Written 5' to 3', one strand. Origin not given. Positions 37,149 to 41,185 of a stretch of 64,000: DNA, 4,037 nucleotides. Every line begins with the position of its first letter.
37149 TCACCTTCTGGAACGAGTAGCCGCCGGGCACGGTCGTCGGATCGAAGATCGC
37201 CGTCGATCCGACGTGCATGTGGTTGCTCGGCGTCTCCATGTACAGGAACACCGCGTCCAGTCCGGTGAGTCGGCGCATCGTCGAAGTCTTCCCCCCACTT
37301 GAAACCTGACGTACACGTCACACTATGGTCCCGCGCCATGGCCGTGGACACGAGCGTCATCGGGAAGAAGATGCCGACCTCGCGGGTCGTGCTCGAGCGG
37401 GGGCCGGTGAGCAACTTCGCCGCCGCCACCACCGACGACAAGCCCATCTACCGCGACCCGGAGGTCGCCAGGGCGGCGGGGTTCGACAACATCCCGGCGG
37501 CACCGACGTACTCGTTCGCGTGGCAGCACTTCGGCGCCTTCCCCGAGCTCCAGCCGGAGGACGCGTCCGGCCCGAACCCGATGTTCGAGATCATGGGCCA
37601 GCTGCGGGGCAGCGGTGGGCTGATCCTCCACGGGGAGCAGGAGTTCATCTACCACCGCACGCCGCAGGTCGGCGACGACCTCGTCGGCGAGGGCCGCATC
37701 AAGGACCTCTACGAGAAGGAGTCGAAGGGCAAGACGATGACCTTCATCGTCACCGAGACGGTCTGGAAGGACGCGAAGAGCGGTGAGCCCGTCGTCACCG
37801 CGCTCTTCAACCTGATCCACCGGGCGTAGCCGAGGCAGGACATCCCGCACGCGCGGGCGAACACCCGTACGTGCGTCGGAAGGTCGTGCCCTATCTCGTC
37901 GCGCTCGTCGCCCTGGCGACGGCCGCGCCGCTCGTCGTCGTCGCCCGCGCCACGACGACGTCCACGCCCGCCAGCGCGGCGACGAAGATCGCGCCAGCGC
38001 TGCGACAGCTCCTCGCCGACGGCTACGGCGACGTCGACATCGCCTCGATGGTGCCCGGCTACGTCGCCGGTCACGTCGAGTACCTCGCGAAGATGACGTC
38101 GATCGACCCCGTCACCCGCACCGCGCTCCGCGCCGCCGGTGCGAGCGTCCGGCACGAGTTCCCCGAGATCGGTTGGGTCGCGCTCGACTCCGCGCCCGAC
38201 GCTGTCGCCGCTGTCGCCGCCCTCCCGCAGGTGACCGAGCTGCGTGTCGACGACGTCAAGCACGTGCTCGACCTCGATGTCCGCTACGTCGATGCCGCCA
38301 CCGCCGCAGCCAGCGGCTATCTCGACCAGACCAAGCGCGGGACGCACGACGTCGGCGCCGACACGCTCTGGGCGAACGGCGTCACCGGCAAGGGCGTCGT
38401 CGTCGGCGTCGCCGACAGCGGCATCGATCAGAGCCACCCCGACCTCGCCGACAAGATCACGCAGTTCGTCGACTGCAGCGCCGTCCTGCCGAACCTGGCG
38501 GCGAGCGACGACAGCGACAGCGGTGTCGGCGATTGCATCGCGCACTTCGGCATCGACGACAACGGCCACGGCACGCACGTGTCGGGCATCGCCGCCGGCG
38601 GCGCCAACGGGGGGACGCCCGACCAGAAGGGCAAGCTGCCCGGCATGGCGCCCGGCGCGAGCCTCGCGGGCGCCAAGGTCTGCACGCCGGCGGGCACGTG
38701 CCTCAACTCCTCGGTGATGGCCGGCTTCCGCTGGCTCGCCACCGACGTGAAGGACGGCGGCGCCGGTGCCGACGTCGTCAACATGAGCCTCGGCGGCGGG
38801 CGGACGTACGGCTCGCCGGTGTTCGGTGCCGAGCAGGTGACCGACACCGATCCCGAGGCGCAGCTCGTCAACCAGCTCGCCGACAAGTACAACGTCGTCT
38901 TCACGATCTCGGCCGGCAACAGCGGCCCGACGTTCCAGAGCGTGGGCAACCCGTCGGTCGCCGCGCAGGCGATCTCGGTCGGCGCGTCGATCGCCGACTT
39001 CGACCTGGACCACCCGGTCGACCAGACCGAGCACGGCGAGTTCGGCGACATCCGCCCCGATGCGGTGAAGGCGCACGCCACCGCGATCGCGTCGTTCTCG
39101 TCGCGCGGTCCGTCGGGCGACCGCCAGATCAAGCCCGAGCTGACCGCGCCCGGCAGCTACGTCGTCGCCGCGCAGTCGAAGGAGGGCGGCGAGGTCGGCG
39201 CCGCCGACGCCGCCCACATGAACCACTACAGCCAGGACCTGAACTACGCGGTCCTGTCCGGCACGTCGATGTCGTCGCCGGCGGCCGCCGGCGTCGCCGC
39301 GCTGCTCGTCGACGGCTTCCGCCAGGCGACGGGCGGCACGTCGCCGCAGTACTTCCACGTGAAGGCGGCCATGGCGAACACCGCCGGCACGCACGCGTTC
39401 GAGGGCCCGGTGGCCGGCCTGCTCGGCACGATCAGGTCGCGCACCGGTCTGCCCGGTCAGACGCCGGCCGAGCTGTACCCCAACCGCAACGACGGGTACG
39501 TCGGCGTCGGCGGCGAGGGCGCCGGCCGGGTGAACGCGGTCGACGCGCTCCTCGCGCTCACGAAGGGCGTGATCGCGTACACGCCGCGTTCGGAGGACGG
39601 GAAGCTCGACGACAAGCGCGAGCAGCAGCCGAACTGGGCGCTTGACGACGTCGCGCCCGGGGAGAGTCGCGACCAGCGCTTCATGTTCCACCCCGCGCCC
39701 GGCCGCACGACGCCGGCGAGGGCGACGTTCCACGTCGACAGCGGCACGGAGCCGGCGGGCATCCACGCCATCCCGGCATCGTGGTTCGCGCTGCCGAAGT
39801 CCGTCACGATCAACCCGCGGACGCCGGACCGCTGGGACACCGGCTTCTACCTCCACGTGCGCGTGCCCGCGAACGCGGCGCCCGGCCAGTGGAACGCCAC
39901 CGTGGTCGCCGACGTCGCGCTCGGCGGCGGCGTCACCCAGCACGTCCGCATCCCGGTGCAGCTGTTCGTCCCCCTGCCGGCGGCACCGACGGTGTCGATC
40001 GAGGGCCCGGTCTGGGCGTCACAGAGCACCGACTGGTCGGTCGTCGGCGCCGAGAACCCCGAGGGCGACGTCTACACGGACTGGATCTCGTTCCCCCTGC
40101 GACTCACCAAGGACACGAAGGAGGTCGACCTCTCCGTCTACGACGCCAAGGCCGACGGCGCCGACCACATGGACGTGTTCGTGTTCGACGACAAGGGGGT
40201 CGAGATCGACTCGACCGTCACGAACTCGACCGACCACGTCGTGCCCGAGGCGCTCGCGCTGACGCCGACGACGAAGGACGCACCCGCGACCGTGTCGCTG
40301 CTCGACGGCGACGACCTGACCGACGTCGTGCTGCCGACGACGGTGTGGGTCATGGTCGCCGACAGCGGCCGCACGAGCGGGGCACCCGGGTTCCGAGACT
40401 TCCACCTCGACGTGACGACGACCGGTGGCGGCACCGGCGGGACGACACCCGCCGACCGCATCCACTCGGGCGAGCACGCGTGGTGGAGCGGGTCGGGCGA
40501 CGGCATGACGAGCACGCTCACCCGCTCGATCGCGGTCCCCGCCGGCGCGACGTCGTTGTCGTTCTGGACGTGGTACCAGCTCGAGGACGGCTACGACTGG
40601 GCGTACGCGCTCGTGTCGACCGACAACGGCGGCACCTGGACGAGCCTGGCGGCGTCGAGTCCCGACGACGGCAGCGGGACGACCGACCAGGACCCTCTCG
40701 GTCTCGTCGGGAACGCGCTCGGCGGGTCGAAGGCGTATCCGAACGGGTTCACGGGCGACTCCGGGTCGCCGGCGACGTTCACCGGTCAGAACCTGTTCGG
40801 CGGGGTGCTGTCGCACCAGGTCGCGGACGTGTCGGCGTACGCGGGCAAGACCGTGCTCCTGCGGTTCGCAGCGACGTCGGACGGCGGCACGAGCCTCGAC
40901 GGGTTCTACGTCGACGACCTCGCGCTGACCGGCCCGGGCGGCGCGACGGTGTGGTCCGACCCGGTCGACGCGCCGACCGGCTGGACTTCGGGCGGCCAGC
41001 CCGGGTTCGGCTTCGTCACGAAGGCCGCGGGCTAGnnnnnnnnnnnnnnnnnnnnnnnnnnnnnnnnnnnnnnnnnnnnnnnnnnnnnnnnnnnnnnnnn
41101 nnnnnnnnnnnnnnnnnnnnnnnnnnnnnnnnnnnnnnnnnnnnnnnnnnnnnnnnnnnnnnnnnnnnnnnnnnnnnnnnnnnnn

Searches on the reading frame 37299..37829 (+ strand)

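Call 17: search_protein_families(library=pfam, proteins=[window:37299-37829:+], max_evalue=0.001)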
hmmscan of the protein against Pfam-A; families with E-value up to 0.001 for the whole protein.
window:37299-37829:+ (176 aa): 1 family
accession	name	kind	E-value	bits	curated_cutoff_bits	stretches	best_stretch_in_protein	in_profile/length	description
PF13452.11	FAS1_DH_region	-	7.4e-26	91.3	22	1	19-167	1-131/132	FAS1-like, dehydratase domain region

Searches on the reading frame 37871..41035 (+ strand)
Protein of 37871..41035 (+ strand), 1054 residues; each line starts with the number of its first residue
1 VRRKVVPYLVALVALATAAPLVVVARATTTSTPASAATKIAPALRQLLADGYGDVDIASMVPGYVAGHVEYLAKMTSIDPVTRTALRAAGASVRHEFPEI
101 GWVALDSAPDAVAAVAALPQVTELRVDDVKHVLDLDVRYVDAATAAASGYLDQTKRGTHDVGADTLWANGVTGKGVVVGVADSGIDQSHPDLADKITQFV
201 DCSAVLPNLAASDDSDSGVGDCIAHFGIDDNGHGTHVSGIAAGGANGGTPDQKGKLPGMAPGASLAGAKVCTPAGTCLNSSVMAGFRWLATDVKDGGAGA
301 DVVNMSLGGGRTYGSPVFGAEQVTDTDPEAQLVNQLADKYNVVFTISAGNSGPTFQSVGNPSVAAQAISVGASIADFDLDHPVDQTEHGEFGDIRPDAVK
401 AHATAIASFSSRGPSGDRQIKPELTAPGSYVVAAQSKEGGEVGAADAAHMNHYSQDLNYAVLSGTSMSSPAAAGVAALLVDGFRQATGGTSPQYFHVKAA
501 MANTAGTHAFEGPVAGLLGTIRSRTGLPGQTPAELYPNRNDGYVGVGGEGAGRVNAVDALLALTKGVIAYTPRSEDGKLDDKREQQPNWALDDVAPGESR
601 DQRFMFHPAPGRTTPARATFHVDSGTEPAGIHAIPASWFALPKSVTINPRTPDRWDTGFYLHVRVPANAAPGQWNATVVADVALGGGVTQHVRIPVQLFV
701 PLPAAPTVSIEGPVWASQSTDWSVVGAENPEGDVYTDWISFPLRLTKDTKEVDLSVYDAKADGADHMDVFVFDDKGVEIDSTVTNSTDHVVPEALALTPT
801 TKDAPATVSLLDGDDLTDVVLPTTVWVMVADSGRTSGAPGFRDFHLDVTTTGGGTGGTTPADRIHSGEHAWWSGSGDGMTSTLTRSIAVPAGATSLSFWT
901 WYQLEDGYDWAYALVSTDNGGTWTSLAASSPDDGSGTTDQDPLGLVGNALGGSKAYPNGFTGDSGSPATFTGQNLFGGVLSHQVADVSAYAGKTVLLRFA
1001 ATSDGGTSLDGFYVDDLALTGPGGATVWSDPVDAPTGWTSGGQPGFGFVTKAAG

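Call 17: search_protein_families(library=pfam, proteins=[window:37871-41035:+], max_evalue=0.001)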
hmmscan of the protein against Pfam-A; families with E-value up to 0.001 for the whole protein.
window:37871-41035:+ (1054 aa): 2 families
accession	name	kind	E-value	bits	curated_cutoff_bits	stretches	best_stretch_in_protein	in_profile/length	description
PF00082.27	Peptidase_S8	-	1.9e-48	165.7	21.8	1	173-507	1-274/288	Subtilase family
PF20773.4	InhA-like_MAM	-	3.1e-24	86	26.9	2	865-941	35-112/191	Immune inhibitor A-like, MAM domain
